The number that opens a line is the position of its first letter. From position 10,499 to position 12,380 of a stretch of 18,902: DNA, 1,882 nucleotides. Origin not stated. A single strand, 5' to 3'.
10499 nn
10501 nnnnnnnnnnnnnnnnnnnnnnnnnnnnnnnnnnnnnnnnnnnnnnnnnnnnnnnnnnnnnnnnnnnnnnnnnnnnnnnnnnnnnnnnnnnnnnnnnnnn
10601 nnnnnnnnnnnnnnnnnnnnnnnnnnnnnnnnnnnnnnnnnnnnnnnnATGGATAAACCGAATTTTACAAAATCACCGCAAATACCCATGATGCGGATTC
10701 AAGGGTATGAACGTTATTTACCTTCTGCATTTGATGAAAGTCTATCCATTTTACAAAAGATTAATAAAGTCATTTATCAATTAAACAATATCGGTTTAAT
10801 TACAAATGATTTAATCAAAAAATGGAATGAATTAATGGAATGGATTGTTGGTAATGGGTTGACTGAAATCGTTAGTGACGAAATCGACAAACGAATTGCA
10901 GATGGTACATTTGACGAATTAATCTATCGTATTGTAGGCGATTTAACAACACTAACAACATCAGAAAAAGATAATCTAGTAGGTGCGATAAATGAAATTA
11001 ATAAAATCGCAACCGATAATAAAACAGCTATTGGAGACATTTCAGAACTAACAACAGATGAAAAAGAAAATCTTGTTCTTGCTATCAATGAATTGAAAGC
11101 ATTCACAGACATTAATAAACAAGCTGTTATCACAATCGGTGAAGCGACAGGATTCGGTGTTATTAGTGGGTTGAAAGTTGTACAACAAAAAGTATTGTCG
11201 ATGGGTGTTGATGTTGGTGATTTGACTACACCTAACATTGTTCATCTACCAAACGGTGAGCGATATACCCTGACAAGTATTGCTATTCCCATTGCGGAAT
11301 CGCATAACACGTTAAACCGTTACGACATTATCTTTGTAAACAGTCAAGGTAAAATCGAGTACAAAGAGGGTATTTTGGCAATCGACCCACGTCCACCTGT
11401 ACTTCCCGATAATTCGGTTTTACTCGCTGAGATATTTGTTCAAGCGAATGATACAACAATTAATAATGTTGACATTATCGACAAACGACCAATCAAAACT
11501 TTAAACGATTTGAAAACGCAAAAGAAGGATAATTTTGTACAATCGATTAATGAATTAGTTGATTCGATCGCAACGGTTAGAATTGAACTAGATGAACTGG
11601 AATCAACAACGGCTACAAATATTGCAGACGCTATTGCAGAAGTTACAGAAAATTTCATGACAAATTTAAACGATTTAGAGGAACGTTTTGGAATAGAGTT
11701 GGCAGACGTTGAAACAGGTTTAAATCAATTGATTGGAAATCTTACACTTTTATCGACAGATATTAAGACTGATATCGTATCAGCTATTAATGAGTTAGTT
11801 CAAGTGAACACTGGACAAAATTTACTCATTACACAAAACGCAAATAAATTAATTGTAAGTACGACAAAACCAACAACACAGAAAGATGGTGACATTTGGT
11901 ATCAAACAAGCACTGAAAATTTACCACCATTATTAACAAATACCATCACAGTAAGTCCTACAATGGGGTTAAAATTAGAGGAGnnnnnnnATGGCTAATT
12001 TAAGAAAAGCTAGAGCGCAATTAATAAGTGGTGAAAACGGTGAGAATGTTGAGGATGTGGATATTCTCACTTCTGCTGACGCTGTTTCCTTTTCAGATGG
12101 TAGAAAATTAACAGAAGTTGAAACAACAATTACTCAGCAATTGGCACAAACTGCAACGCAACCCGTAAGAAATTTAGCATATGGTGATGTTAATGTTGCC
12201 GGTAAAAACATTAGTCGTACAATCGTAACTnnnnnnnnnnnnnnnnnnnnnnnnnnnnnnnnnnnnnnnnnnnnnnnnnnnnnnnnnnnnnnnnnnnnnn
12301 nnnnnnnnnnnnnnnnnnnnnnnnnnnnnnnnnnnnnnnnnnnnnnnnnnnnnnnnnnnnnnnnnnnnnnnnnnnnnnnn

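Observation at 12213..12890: Apparently catalytically intact CE4 (NodB) polysaccharide deacetylase embedded in a tail fibre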

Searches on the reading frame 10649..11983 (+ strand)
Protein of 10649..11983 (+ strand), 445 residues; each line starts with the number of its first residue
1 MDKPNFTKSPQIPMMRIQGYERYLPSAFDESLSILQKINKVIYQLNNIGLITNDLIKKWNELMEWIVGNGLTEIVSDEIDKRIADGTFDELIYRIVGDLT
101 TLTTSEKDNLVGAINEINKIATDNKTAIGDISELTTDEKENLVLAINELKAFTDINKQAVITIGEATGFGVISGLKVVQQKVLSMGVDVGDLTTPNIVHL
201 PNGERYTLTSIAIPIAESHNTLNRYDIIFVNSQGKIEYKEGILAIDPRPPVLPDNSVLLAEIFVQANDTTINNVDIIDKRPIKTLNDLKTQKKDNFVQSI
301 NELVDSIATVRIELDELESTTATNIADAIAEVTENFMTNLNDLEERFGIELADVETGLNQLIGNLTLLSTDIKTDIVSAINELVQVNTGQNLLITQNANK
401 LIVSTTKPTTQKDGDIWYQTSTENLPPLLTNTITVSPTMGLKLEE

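Call 3: search_protein_families(library=pfam, proteins=[window:10649-11983:+], max_evalue=0.01)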
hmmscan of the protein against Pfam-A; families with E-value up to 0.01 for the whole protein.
window:10649-11983:+ (445 aa): 2 families
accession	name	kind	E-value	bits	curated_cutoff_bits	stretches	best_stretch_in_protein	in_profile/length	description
PF16075.10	DUF4815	-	5.5e-06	25.4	30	1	221-294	377-451/570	Domain of unknown function (DUF4815)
PF17282.7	DUF5347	-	0.0053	17.4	25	0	130-155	69-94/101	Family of unknown function (DUF5347)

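Call 4: search_protein_families(library=phrogs, proteins=[window:10649-11983:+], max_evalue=0.001)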
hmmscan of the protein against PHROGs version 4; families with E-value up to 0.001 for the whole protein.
window:10649-11983:+ (445 aa): 13 families
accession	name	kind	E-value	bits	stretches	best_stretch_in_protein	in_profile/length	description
phrog_25848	-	tail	1.9e-14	53.8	1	96-155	253-305/598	tail fiber protein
phrog_4757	-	unknown function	4.8e-11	43.5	0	94-124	31-61/359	-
phrog_602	-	unknown function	8.8e-08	33.2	0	130-155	79-104/113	-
phrog_17212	-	connector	2.6e-07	30.5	1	44-154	41-152/631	pre-neck appendage protein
phrog_26419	-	tail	4.5e-07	29.7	0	338-400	314-376/567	tail fiber protein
phrog_30744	-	unknown function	9.2e-07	29.8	1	118-152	23-55/67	-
phrog_358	-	unknown function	1.6e-06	26.7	1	222-277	897-952/2056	-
phrog_21249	-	tail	3.6e-06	26.7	1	88-152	72-129/809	tail protein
phrog_2137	-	tail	1.8e-05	25.4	0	115-154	176-215/267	tail fiber protein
phrog_7121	-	tail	0.00025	20.2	1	21-67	22-68/927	tail fiber protein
phrog_27282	-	unknown function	0.00029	20.9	0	235-401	104-276/445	-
phrog_20556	-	tail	0.00031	20.9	1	219-281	77-140/528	baseplate protein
phrog_30220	-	unknown function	0.00051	20.3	0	268-307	91-128/374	-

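Call 25: search_dna_similar(query=window:10649-11983:+, collection=phages, mode=protein, max_rows=30)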
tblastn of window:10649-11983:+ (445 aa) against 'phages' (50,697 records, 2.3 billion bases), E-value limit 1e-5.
Records with a match: 62; places in all: 62; records where one place covers at least 80% of the query: 0.
Best place of each record, by identity: <60% 62.
By first word of the organism name: Bacillus 54; Rhizobium 7; Cytobacillus 1.
By host as written in the record: Bacillus subtilis 13; Bacillus pumilus 4; Rhizobium etli CFN42 3; - 3; Bacillus sp. 3; Rhizobium sp. I1_9 2; Bacillus subtilis KCCM12150 2; Bacillus cereus 1582-3B 2; and 20 more.
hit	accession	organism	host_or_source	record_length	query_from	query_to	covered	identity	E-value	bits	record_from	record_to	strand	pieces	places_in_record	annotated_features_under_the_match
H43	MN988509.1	Rhizobium phage RHph_I46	Rhizobium phaseoli IE1004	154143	72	335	59%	29.3%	3e-8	62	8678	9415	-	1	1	putative peptidase_S74 domain-containing protein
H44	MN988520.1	Rhizobium phage RHph_I9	Rhizobium sp. R635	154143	72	335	59%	29.3%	3e-8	62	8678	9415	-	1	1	putative peptidase_S74 domain-containing protein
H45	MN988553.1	Rhizobium phage RHph_I34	Rhizobium etli CFN42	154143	72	335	59%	29.3%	3e-8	62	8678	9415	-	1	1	putative peptidase_S74 domain-containing protein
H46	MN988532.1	Rhizobium phage RHph_I1_9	Rhizobium sp. I1_9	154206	72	335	59%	29.3%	3e-8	62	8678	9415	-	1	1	putative peptidase_S74 domain-containing protein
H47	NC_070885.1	Rhizobium phage RHph_I1_9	Rhizobium sp. I1_9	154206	72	335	59%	29.3%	3e-8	62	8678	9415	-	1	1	baseplate wedge subunit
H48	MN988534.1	Rhizobium phage RHph_N34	Rhizobium etli CFN42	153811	72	335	59%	27.9%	4e-7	59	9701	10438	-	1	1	putative peptidase_S74 domain-containing protein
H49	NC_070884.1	Rhizobium phage RHph_N34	Rhizobium etli CFN42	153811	72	335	59%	27.9%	4e-7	59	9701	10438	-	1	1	baseplate wedge subunit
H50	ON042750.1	Bacillus phage Chedec 11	Bacillus subtilis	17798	3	131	29%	43.4%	6e-24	111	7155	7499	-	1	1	hypothetical protein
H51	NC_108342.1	Bacillus phage Chedec 11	Bacillus subtilis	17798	3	131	29%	43.4%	6e-24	111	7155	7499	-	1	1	hypothetical protein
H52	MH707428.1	Bacillus phage BSP11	Bacillus subtilis ATCC 33677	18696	1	107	24%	42.1%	9e-22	104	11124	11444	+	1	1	pre-neck appendage preprotein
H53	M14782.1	Bacillus phage phi29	-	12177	3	107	24%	42.9%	7e-22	104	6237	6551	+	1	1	12: pre-neck appendage protein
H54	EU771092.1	Bacillus phage phi29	Bacillus subtilis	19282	3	107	24%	42.9%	7e-22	104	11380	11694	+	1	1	12: preneck appendage protein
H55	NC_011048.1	Bacillus phage phi29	Bacillus subtilis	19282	3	107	24%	42.9%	7e-22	104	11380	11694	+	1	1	12: pre-neck appendage protein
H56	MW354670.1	Bacillus phage BSTP6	Bacillus subtilis KCCM12150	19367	3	107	24%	42.9%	7e-22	104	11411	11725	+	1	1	preneck appendage protein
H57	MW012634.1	Bacillus phage DLc1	Bacillus cereus 1582-3B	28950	20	148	29%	34.6%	1e-12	76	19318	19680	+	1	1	pre-neck appendage protein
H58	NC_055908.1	Bacillus phage DLc1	Bacillus cereus 1582-3B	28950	20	148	29%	34.6%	1e-12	76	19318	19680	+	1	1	tail spike protein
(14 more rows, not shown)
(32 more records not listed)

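Call 27: get_annotated_region(hit=H51, flank=7000)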
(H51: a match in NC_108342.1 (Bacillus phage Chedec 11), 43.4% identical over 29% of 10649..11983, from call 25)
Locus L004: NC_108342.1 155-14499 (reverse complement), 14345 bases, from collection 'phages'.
description: Bacillus phage Chedec 11, complete genome.
organism: Bacillus phage Chedec 11 (NCBI taxid 2932672)
taxonomy: Viruses; Duplodnaviria; Heunggongvirae; Uroviricota; Caudoviricetes; Salasmaviridae; Picovirinae; Bahkauvirus; Bahkauvirus chedec
host: Bacillus subtilis; source: sewage sample from ICMR-NIRT; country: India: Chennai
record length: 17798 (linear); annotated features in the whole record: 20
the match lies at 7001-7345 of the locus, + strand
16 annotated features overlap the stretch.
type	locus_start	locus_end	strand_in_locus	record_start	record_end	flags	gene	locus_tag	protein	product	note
CDS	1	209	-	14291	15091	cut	-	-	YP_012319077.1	primer terminal protein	-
CDS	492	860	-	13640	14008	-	-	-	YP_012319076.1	single-stranded DNA-binding protein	-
CDS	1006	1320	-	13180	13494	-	-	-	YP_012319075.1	histone-like protein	histone-like protein p6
CDS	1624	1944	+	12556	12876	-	-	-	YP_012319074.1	capsid assembly scaffolding protein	-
CDS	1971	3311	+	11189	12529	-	-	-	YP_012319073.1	major capsid protein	-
CDS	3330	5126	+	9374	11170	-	-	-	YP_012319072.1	tail knob protein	tail knob protein gp9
CDS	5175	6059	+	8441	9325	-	-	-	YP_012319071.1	portal protein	-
CDS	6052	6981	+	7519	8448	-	-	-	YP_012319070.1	proximal tail tube connector protein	-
CDS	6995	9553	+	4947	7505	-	-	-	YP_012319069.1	hypothetical protein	-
CDS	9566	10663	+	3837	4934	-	-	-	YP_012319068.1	morphogenesis protein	morphogenesis protein 1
CDS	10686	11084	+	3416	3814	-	-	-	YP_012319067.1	hypothetical protein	-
CDS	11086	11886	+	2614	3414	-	-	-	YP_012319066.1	endolysin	-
CDS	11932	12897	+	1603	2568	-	-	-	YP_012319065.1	DNA packaging protein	-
CDS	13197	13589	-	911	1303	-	-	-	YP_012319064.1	DNA replication protein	DNA replication protein 16.7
CDS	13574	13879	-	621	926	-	-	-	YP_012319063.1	hypothetical protein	-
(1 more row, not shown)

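Call 70: search_solved_structures(query=window:10649-11983:+, max_evalue=1, show_alignments=0)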
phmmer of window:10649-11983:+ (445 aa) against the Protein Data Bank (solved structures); distinct sequences matched with E-value up to 1: 1.
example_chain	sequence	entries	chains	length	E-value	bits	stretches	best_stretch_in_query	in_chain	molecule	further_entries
6qz9_A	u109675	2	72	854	5.4e-25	91.3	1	3-106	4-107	Pre-neck appendage protein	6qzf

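Call 79: search_protein_families(library=ncbifam, proteins=[window:10649-11983:+], max_evalue=0.01)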
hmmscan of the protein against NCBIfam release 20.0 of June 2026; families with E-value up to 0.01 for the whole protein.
window:10649-11983:+ (445 aa): 1 family
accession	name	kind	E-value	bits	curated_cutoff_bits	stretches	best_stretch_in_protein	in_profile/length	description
NF011413.0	PRK14840.1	equivalog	0.0085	15.8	410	0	297-384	52-137/250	isoprenyl transferase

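Call 83: get_annotated_region(hit=H58, flank=7000)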
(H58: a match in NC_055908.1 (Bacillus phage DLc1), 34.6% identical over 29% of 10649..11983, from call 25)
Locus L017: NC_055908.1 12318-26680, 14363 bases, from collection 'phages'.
description: Bacillus phage DLc1, complete genome.
organism: Bacillus phage DLc1 (NCBI taxid 2777318)
taxonomy: Viruses; Duplodnaviria; Heunggongvirae; Uroviricota; Caudoviricetes; Salasmaviridae; Huangshavirus; Huangshavirus dlcuna
host: Bacillus cereus 1582-3B; source: Huangsha aquatic product market; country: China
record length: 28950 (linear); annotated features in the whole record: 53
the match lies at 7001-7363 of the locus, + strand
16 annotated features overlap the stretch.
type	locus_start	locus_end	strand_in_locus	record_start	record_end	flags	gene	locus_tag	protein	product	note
CDS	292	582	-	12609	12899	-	-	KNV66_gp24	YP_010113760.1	dsDNA binding protein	-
CDS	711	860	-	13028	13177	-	-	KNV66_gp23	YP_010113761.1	hypothetical protein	-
CDS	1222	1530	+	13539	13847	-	-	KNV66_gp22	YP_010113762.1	head scaffolding protein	scaffold protein gp7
CDS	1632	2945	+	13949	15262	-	-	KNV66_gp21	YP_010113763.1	major head protein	-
CDS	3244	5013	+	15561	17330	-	-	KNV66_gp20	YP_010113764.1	tail protein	tail knob protein gp9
CDS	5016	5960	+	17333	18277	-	-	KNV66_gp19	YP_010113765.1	upper collar connector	connector/portal protein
CDS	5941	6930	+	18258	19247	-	-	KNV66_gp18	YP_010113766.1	adaptor Ad4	-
CDS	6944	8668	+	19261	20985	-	-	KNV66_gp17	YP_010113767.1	tail spike protein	-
CDS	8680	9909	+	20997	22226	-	-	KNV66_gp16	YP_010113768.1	endolysin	-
CDS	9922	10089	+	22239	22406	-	-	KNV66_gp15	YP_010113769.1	holin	-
CDS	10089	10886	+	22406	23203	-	-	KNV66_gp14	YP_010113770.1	endolysin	-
CDS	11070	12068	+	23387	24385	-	-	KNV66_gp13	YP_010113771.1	terminase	DNA packaging protein/DNA encapsidation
CDS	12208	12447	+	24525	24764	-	-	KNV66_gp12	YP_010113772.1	hypothetical protein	-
CDS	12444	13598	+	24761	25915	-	-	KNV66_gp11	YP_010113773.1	FtsK/SpoIIIE-like protein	DNA translocase FtsK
CDS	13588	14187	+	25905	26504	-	-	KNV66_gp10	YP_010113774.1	replication initiation protein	Plasmid replication-relaxation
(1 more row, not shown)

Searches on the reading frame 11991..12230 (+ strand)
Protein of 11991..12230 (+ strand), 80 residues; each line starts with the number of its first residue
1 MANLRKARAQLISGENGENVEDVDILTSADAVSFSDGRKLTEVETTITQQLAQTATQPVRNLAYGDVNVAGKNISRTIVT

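Call 49: search_protein_families(library=pfam, proteins=[window:11991-12230:+], max_evalue=1)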
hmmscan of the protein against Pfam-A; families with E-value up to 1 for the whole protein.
window:11991-12230:+ (80 aa): 2 families
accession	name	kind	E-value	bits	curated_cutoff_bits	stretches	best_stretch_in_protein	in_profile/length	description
PF17102.10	Stealth_CR3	-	0.038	14.3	24.2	1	40-70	12-40/49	Stealth protein CR3, conserved region 3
PF21992.2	DUF6927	-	0.041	14.3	27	1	18-49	23-52/74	Domain of unknown function (DUF6927)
